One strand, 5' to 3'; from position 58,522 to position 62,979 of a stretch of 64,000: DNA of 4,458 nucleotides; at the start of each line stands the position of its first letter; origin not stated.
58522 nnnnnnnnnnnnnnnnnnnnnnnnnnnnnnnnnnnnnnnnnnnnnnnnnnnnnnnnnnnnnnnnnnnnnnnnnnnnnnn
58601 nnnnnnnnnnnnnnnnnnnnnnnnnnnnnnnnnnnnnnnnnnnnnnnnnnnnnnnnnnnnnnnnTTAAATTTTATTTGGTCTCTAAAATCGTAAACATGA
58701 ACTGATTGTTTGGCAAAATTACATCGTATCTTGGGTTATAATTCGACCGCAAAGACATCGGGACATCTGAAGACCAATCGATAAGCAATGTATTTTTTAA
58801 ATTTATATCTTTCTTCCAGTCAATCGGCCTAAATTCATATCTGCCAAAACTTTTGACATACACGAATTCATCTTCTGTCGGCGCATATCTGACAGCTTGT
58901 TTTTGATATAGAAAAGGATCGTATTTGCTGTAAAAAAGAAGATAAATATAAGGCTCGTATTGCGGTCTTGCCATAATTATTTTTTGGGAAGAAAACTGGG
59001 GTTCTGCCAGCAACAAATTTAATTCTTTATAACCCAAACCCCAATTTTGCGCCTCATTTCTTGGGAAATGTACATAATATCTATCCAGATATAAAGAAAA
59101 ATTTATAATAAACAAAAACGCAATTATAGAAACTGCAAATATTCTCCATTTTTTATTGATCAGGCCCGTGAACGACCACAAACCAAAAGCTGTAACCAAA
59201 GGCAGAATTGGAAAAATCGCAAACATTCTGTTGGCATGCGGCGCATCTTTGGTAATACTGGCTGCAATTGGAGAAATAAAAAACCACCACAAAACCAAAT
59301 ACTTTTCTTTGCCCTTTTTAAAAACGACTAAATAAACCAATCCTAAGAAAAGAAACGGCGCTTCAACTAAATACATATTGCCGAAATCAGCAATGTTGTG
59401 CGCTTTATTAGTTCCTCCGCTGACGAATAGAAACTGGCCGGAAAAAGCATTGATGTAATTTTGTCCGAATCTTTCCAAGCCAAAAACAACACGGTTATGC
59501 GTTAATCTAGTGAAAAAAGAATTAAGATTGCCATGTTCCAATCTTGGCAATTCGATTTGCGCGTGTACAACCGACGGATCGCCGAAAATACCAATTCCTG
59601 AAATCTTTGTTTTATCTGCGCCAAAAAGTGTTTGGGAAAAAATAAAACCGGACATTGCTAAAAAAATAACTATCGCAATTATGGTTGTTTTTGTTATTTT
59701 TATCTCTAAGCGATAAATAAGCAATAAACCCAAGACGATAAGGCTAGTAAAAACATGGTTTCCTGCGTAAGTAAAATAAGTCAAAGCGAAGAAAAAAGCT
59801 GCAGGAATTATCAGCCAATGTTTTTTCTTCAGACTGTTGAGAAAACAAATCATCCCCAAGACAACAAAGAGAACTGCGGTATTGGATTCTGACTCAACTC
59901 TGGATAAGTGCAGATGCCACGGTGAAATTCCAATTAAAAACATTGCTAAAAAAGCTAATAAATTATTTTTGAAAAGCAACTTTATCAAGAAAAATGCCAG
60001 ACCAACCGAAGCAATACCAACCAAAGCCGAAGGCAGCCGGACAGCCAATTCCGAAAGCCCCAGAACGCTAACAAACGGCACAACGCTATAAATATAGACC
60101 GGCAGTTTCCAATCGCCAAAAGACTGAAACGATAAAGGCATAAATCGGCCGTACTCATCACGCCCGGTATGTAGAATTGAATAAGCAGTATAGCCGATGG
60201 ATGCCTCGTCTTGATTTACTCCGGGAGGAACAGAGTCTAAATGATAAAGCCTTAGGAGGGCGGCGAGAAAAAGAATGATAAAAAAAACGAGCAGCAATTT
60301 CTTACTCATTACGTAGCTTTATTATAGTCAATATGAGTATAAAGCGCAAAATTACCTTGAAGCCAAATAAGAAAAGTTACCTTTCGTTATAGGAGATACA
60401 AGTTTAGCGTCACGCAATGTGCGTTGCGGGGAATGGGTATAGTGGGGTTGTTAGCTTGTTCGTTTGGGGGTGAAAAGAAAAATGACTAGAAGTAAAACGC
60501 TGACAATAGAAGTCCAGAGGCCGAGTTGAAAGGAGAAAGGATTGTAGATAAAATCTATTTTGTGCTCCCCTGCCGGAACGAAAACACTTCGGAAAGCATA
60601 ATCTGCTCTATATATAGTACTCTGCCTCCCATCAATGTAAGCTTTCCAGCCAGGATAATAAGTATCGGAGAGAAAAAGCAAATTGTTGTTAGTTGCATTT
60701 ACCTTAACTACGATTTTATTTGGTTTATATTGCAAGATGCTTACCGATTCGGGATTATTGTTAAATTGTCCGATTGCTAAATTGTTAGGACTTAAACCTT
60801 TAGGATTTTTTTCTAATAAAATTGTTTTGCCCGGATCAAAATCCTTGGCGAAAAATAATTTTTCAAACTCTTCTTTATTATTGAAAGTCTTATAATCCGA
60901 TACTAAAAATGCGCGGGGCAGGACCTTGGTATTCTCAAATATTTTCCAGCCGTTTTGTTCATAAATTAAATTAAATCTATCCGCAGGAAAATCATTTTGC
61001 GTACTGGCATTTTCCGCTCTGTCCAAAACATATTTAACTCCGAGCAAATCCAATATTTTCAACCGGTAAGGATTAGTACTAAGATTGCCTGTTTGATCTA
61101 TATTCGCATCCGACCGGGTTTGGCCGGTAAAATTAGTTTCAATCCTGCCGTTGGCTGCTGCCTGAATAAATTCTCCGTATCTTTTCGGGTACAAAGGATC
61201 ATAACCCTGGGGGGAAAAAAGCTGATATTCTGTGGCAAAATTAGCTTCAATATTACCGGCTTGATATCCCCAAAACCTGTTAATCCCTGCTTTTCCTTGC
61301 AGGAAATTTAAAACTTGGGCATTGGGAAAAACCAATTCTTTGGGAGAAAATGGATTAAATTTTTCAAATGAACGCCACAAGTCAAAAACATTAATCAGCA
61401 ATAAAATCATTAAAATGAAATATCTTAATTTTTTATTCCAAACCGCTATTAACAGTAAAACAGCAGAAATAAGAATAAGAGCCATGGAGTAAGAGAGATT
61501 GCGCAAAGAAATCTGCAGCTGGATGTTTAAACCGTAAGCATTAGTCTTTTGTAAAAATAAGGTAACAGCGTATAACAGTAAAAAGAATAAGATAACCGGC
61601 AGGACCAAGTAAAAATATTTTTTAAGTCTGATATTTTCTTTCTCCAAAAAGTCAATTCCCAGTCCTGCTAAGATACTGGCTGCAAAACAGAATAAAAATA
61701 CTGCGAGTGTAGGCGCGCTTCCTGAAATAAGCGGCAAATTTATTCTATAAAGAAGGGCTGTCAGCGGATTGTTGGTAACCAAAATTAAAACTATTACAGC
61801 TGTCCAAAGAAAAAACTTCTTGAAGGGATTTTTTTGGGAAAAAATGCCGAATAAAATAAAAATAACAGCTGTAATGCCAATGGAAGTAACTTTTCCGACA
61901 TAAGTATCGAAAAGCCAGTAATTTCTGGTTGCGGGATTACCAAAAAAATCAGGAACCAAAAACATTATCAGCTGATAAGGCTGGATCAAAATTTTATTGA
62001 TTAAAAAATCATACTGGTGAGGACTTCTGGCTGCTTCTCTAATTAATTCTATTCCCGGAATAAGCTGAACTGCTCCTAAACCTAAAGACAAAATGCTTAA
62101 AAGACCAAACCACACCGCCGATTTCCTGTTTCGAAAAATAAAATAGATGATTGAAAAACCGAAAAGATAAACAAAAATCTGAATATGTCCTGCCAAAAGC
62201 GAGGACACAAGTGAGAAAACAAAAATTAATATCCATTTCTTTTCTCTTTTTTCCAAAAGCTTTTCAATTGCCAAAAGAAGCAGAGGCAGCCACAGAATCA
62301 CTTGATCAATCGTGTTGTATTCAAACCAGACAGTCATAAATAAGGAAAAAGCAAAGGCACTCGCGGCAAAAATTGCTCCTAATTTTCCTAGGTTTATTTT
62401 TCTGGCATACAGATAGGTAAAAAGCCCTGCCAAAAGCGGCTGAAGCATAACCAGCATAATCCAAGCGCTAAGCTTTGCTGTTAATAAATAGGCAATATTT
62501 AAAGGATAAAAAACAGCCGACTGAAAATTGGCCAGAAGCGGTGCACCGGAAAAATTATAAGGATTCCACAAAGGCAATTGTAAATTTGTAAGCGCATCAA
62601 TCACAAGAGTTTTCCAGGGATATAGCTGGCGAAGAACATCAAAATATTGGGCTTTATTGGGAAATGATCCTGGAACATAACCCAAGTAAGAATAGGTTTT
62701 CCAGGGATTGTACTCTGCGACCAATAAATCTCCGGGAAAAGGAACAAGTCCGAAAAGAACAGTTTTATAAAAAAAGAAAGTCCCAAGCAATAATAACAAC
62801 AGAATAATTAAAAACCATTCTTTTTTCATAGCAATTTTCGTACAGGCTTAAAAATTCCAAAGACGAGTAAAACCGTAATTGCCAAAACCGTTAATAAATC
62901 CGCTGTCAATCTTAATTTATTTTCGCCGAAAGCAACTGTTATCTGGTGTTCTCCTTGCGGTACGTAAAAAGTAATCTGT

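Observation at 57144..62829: Shared C-terminal (F/Y)YPGW...G.H beta-domain plus terminal TM anchor links the YfhO-like and HDG-family proteins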

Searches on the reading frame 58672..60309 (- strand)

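Call 5: search_protein_families(library=pfam, proteins=[window:58672-60309:-], max_evalue=0.1)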
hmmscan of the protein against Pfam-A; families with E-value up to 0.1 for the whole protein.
window:58672-60309:- (545 aa): 3 families
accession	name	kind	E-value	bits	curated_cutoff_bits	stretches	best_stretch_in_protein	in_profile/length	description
PF02366.24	PMT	-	4.2e-08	33.5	22.7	2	11-211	2-211/245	Dolichyl-phosphate-mannose-protein mannosyltransferase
PF13231.12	PMT_2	-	0.00014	22.5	26.1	1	70-220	4-152/160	Dolichyl-phosphate-mannose-protein mannosyltransferase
PF19529.4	DUF6057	-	0.0029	17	29.8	1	95-224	74-210/569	Family of unknown function (DUF6057)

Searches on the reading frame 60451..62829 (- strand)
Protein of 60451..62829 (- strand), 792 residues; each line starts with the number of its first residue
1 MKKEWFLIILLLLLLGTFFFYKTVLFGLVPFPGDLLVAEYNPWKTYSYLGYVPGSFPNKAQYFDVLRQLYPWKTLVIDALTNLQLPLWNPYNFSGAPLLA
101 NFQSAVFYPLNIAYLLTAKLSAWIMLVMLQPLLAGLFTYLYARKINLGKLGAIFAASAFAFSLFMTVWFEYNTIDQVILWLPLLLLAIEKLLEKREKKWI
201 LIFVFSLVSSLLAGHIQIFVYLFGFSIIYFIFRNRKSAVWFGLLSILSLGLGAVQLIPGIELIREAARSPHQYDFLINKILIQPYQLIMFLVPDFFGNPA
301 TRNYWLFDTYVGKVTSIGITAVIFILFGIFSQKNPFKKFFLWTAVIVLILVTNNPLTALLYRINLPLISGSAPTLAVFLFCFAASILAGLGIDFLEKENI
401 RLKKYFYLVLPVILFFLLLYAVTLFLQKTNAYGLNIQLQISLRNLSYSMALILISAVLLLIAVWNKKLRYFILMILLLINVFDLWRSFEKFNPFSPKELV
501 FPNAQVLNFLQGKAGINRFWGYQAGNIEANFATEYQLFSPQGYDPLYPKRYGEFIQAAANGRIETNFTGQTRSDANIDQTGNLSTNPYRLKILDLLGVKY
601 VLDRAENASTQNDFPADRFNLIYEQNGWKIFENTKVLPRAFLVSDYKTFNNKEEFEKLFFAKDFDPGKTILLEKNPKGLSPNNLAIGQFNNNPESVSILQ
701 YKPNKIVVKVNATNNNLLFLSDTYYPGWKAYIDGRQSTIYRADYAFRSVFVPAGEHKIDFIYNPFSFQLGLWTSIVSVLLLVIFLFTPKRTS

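Call 5: search_protein_families(library=pfam, proteins=[window:60451-62829:-], max_evalue=0.1)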
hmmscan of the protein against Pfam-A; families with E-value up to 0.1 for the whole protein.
window:60451-62829:- (792 aa): 2 families
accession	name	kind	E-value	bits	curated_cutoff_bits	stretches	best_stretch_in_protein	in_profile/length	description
PF09586.16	YfhO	-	4.8e-29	101.8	28.5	3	695-772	755-833/835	Bacterial membrane protein YfhO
PF07254.17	Cpta_toxin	-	0.0018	18.8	27.3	1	435-489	4-59/133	Membrane-bound toxin component of toxin-antitoxin system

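Call 13: search_protein_families(library=ncbifam, proteins=[window:60451-62829:-], max_evalue=0.01)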
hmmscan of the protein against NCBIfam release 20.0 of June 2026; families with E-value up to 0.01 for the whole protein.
window:60451-62829:- (792 aa): 2 families
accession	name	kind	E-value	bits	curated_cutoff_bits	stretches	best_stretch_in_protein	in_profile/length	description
NF047590.1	GlcsyltransPgfM2Strep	equivalog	5.3e-09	34.8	1500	1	710-784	801-876/884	glycosyltransferase PgfM2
NF047589.1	GlcsyltransPgfM1Strep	equivalog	1.2e-07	30.1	1400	1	696-784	861-950/955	glycosyltransferase PgfM1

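Call 14: search_solved_structures(query=window:60451-62829:-, max_evalue=1)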
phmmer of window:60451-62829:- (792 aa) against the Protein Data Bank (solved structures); distinct sequences matched with E-value up to 1: 0.

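Call 17: find_homologous_proteins(query=window:60451-62829:-, max_evalue=0.00001)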
Query window:60451-62829:- (792 aa): 3326 proteins with E <= 0.00001 among 8000 candidates; the best 120 are listed.
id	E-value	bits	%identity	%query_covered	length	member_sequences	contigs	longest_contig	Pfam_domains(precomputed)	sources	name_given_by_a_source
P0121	0.0e+0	1759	100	100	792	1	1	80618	PF09586.17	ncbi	-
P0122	0.0e+0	1395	80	99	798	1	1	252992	PF09586.17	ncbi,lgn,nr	ncbi:MAG: YfhO family protein [Candidatus Levybacteria bacterium]|nr:YfhO family protein [Candidatus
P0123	0.0e+0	1363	77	100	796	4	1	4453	PF09586.17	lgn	-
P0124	0.0e+0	1208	76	89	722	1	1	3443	PF09586.17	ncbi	-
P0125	0.0e+0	1172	66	100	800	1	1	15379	PF09586.17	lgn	-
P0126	0.0e+0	1061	61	95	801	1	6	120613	PF09586.17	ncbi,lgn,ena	ncbi:MAG: YfhO family protein [Patescibacteria group bacterium]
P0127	0.0e+0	1059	62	100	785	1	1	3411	PF09586.17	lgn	-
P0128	0.0e+0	1034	60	97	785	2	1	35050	PF09586.17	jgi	-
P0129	0.0e+0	1020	59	99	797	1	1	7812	PF09586.17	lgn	-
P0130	0.0e+0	1012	59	97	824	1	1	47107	PF09586.17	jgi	-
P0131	5.3e-297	1006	60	98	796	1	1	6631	PF09586.17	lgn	-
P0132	9.7e-292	988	57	99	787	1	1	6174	PF09586.17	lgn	-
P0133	2.4e-290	984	59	97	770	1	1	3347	PF09586.17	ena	-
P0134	8.2e-290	982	57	98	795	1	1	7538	PF09586.17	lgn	-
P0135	1.0e-289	982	57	97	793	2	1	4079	PF09586.17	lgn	-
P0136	1.9e-289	981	57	97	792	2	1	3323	PF09586.17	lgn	-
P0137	6.2e-289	979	58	99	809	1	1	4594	PF09586.17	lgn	-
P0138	8.4e-289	979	58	97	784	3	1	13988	PF09586.17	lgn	-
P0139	3.0e-288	977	57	95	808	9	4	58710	PF09586.17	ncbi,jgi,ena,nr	ncbi:MAG: hypothetical protein A3D74_02810 [Candidatus Levybacteria bacterium RIFCSPHIGHO2_02_FULL_3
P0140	1.0e-287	975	57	97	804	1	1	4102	PF09586.17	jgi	-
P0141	1.6e-287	974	56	100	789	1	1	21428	PF09586.17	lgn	-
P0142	3.0e-287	973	57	97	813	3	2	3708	PF09586.17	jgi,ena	-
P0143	3.5e-287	973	58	95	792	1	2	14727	PF09586.17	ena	-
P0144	1.7e-286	971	57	97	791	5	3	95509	PF09586.17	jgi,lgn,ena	-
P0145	3.5e-286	970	56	98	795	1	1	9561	PF09586.17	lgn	-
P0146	4.7e-286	969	57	97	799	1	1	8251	PF09586.17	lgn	-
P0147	6.4e-286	969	58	97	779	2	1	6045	PF09586.17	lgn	-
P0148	1.3e-285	968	57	99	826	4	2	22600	PF09586.17,PF24677.2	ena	-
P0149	2.0e-285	967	58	97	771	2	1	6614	PF09586.17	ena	-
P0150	3.2e-285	967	57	96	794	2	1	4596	PF09586.17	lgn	-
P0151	3.7e-285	967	59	96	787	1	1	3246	PF09586.17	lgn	-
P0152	8.3e-285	965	57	97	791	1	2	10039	PF09586.17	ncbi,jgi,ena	-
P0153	6.0e-284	963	57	95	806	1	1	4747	PF09586.17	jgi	-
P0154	2.9e-283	960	56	99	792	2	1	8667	PF09586.17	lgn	-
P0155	4.3e-283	960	55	100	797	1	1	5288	PF09586.17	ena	-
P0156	3.7e-282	957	56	99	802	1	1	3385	PF09586.17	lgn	-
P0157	8.1e-282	955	56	99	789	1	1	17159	PF09586.17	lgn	-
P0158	1.9e-281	954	57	98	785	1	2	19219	PF09586.17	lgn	-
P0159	8.5e-280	949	56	97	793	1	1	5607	PF09586.17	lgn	-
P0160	8.5e-280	949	57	99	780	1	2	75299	PF09586.17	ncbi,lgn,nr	ncbi:MAG: YfhO family protein [Candidatus Levybacteria bacterium]|nr:YfhO family protein [Candidatus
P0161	8.2e-279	946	56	99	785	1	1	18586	PF09586.17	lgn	-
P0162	2.6e-278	944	55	100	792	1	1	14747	PF09586.17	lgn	-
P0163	3.3e-278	944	55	100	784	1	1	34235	PF09586.17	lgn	-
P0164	5.0e-278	943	57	97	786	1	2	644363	PF09586.17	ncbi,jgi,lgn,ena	-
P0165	6.6e-277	939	54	97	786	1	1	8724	PF09586.17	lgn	-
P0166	2.6e-276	937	58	93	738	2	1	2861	PF09586.17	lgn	-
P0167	4.9e-276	936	58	98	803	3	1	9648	PF09586.17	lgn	-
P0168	6.2e-276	936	55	96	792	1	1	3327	PF09586.17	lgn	-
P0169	8.8e-276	936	54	99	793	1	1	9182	PF09586.17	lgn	-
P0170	2.7e-275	934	56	97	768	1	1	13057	PF09586.17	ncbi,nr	ncbi:MAG: YfhO family protein [Candidatus Levybacteria bacterium]|nr:YfhO family protein [Candidatus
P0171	3.1e-275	934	56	99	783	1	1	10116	PF09586.17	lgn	-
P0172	9.5e-275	932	55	99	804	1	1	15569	PF09586.17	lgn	-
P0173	1.8e-274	931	56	96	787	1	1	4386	PF09586.17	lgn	-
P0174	5.0e-274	930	54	97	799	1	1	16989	PF09586.17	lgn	-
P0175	6.0e-274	929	55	99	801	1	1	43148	PF09586.17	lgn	-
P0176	1.9e-273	928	56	99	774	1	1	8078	PF09586.17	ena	-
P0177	2.1e-273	928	54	99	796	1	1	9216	PF09586.17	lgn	-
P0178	7.0e-273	926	54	100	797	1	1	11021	PF09586.17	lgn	-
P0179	7.3e-273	926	56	97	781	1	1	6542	PF09586.17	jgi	jgi:hypothetical protein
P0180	8.0e-273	926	54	96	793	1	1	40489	PF09586.17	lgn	-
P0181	2.1e-272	924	55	95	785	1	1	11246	PF09586.17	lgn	-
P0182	3.4e-272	924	56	97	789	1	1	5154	PF09586.17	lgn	-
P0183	4.3e-272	923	53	100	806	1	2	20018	PF09586.17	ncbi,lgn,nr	ncbi:MAG: YfhO family protein [Candidatus Levybacteria bacterium]|nr:YfhO family protein [Candidatus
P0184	1.0e-271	922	53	98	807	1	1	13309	PF09586.17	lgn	-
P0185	2.0e-271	921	54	97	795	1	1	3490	PF09586.17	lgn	-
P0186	4.4e-270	917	54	98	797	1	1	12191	PF09586.17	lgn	-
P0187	3.9e-269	914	56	97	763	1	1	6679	PF09586.17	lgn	-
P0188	4.6e-269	913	55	99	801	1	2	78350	PF09586.17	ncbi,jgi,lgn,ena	-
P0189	5.1e-269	913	53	99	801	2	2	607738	PF09586.17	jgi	-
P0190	6.9e-268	909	54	97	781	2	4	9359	PF09586.17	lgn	-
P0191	1.3e-267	909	54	100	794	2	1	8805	PF09586.17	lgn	-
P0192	1.5e-266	905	54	100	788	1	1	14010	PF09586.17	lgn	-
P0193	1.8e-266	905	54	100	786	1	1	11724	PF09586.17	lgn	-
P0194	9.3e-266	902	53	100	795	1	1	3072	PF09586.17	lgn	-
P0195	1.0e-265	902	53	97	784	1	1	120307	PF09586.17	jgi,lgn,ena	-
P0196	2.8e-265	901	54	100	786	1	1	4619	PF09586.17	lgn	-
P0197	4.2e-265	900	53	98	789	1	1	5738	PF09586.17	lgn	-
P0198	7.5e-264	896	53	100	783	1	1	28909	PF09586.17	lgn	-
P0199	1.7e-263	895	53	98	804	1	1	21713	PF09586.17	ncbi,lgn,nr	ncbi:YfhO family protein [Patescibacteria group bacterium]|nr:YfhO family protein [Patescibacteria g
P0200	1.8e-262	892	52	97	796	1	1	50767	PF19510.6,PF09586.17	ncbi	-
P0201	3.3e-262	891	55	98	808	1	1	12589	PF09586.17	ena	-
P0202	1.0e-259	882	51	100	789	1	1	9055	PF09586.17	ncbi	-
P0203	9.3e-259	879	54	95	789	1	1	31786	PF09586.17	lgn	-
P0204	1.9e-258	878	53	96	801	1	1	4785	PF09586.17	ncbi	-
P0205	2.2e-257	875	52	100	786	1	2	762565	PF09586.17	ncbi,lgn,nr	ncbi:MAG: YfhO family protein [Candidatus Levyibacteriota bacterium]|nr:MAG: YfhO family protein [Ca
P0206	5.0e-257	873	52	100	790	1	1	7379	PF09586.17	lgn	-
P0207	7.5e-257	873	52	95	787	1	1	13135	PF09586.17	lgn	-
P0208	1.6e-256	872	53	96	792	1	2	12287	PF09586.17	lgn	-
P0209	2.0e-256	872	52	99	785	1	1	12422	PF09586.17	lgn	-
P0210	4.1e-256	870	52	99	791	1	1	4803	PF09586.17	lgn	-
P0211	4.2e-256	870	52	98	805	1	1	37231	PF09586.17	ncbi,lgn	-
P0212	1.6e-255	869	53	99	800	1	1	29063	PF09586.17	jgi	jgi:hypothetical protein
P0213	5.0e-255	867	52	100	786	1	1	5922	PF09586.17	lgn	-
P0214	2.0e-254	865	51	97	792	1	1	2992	PF09586.17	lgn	-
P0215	6.4e-253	860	53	98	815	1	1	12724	PF09586.17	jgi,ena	-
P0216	2.6e-252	858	51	98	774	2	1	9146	PF09586.17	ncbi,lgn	-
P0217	3.1e-252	858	54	99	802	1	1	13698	PF09586.17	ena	-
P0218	1.1e-251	856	52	98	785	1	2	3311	PF09586.17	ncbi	-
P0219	1.1e-251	856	51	99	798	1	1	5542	PF09586.17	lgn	-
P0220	1.5e-251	855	49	98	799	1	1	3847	PF09586.17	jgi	jgi:hypothetical protein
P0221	1.8e-251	855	51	100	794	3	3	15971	PF09586.17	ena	-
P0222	1.1e-250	852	51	99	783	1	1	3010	PF09586.17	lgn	-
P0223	1.9e-250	852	53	96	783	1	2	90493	PF09586.17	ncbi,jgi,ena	-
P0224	2.3e-250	851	53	97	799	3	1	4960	PF09586.17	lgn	-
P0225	9.7e-250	849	51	100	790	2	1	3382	PF09586.17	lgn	-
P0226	2.8e-249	848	51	99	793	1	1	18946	PF09586.17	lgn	-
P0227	3.0e-249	848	51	96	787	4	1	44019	PF09586.17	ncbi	-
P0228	1.9e-247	842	50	99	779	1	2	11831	PF09586.17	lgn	-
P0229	2.0e-247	842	52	97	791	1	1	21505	PF09586.17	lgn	-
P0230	7.8e-247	840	52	95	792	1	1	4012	PF09586.17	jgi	-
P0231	5.3e-246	837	52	95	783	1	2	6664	PF09586.17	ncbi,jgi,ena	-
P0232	8.3e-246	836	50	99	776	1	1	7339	PF09586.17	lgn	-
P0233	3.6e-245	834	52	99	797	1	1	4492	PF09586.17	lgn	-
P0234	1.3e-244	832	51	98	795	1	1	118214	PF09586.17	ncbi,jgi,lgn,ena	-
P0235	1.3e-242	826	52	97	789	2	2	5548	PF09586.17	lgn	-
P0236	1.4e-242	826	51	96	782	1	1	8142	PF09586.17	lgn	-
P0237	1.4e-242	826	49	98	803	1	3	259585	PF09586.17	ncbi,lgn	-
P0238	2.5e-242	825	51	100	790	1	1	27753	PF09586.17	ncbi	-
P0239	3.0e-242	825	50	99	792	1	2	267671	PF09586.17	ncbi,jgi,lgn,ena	-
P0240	7.5e-242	823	51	99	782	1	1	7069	PF09586.17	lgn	-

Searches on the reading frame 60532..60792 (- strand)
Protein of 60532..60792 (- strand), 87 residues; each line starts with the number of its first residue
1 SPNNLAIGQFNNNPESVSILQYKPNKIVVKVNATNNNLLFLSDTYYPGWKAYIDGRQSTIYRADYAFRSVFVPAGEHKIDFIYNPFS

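Call 18: search_protein_representatives(alignment_id=A1)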
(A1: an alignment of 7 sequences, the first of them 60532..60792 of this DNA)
Query: 7 sequences, 90 profile positions. Proteins with E-value up to 0.001 (for the whole library): 34374; up to 1e-10: 4674; up to 1e-30: 3. The best 150 are listed.
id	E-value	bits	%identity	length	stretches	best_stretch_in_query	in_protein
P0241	1.7e-42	159.4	-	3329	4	5-89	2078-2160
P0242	5.1e-42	157.9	-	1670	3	8-89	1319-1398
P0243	4.9e-33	129.1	-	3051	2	13-89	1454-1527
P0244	3.2e-26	107.3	-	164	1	2-90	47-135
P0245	1.1e-25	105.5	-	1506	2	14-88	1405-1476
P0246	1.3e-24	102.1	-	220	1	2-89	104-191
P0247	3.7e-24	100.7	-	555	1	2-90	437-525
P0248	1.4e-23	98.8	-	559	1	2-90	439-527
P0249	2.1e-23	98.3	-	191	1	4-89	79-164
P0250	2.2e-23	98.2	-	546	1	3-89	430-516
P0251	2.6e-23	97.9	-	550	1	2-89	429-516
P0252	8.7e-23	96.3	-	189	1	4-89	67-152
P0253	2.3e-22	94.9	-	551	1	2-88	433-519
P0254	2.9e-22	94.6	-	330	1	2-89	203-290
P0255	6.3e-22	93.5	-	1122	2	13-88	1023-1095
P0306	3.0e-19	84.9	-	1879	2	5-88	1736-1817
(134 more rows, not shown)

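Call 22: search_protein_families(library=pfam, proteins=[P0241, P0243, P0242, P0306], max_evalue=0.001)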
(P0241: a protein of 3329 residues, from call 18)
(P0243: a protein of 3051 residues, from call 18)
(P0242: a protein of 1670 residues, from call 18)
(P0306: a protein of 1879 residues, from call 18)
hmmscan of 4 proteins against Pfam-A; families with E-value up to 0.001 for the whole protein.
P0241 (3329 aa): 3 families
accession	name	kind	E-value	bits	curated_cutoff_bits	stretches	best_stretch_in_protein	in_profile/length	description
PF09586.16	YfhO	-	5.9e-22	78.3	28.5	2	1446-1513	764-832/835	Bacterial membrane protein YfhO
PF10131.15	PTPS_related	-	1.5e-15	57.2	26.4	2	1712-2028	4-305/621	6-pyruvoyl-tetrahydropterin synthase related domain; membrane protein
PF13231.12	PMT_2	-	1.5e-06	28.9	26.1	1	2832-2990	3-154/160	Dolichyl-phosphate-mannose-protein mannosyltransferase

P0243 (3051 aa): 2 families
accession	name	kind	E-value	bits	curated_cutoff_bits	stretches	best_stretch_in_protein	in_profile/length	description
PF09586.16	YfhO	-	7.4e-35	121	28.5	4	627-759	704-834/835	Bacterial membrane protein YfhO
PF13231.12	PMT_2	-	1e-10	42.5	26.1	1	2198-2338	20-157/160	Dolichyl-phosphate-mannose-protein mannosyltransferase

P0242 (1670 aa): 2 families
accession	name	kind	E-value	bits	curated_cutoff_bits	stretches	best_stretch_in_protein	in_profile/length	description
PF11303.13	DUF3105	-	3.1e-16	60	25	2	1512-1560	9-59/130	Protein of unknown function (DUF3105)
PF10131.15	PTPS_related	-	3e-12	46.3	26.4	2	892-1260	8-301/621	6-pyruvoyl-tetrahydropterin synthase related domain; membrane protein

P0306 (1879 aa): 3 families
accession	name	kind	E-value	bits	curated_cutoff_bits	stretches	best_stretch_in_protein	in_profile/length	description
PF10131.15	PTPS_related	-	1.4e-07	30.9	26.4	1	1365-1682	1-298/621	6-pyruvoyl-tetrahydropterin synthase related domain; membrane protein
PF13231.12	PMT_2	-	3.3e-06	27.8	26.1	1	1368-1528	2-155/160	Dolichyl-phosphate-mannose-protein mannosyltransferase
PF09586.16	YfhO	-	8.8e-05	21.5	28.5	0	642-709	758-826/835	Bacterial membrane protein YfhO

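Call 23: search_protein_families(library=pfam, alignment_id=A2, max_evalue=0.001)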
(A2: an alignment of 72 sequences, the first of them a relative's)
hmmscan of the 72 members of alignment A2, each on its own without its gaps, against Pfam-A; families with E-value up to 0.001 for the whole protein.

A. member 1, P0247 (555 aa): 3 families
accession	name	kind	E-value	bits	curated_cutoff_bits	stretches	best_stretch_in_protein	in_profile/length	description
PF10131.15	PTPS_related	-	1.6e-12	47.2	26.4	1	76-430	6-336/621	6-pyruvoyl-tetrahydropterin synthase related domain; membrane protein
PF20176.3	DUF6541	-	2e-07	30.2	29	1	98-329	189-411/646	Family of unknown function (DUF6541)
PF09586.16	YfhO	-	6.4e-07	28.6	28.5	0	454-521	758-823/835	Bacterial membrane protein YfhO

B. families by the number of members that match (of 72 scanned): 5 families
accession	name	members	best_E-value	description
PF10131.15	PTPS_related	50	3.8e-20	6-pyruvoyl-tetrahydropterin synthase related domain; membrane protein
PF09586.16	YfhO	33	3.2e-34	Bacterial membrane protein YfhO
PF13231.12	PMT_2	7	2.6e-08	Dolichyl-phosphate-mannose-protein mannosyltransferase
PF20176.3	DUF6541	6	8.6e-08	Family of unknown function (DUF6541)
PF12733.13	Cadherin-like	1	0.00081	Cadherin-like beta sandwich domain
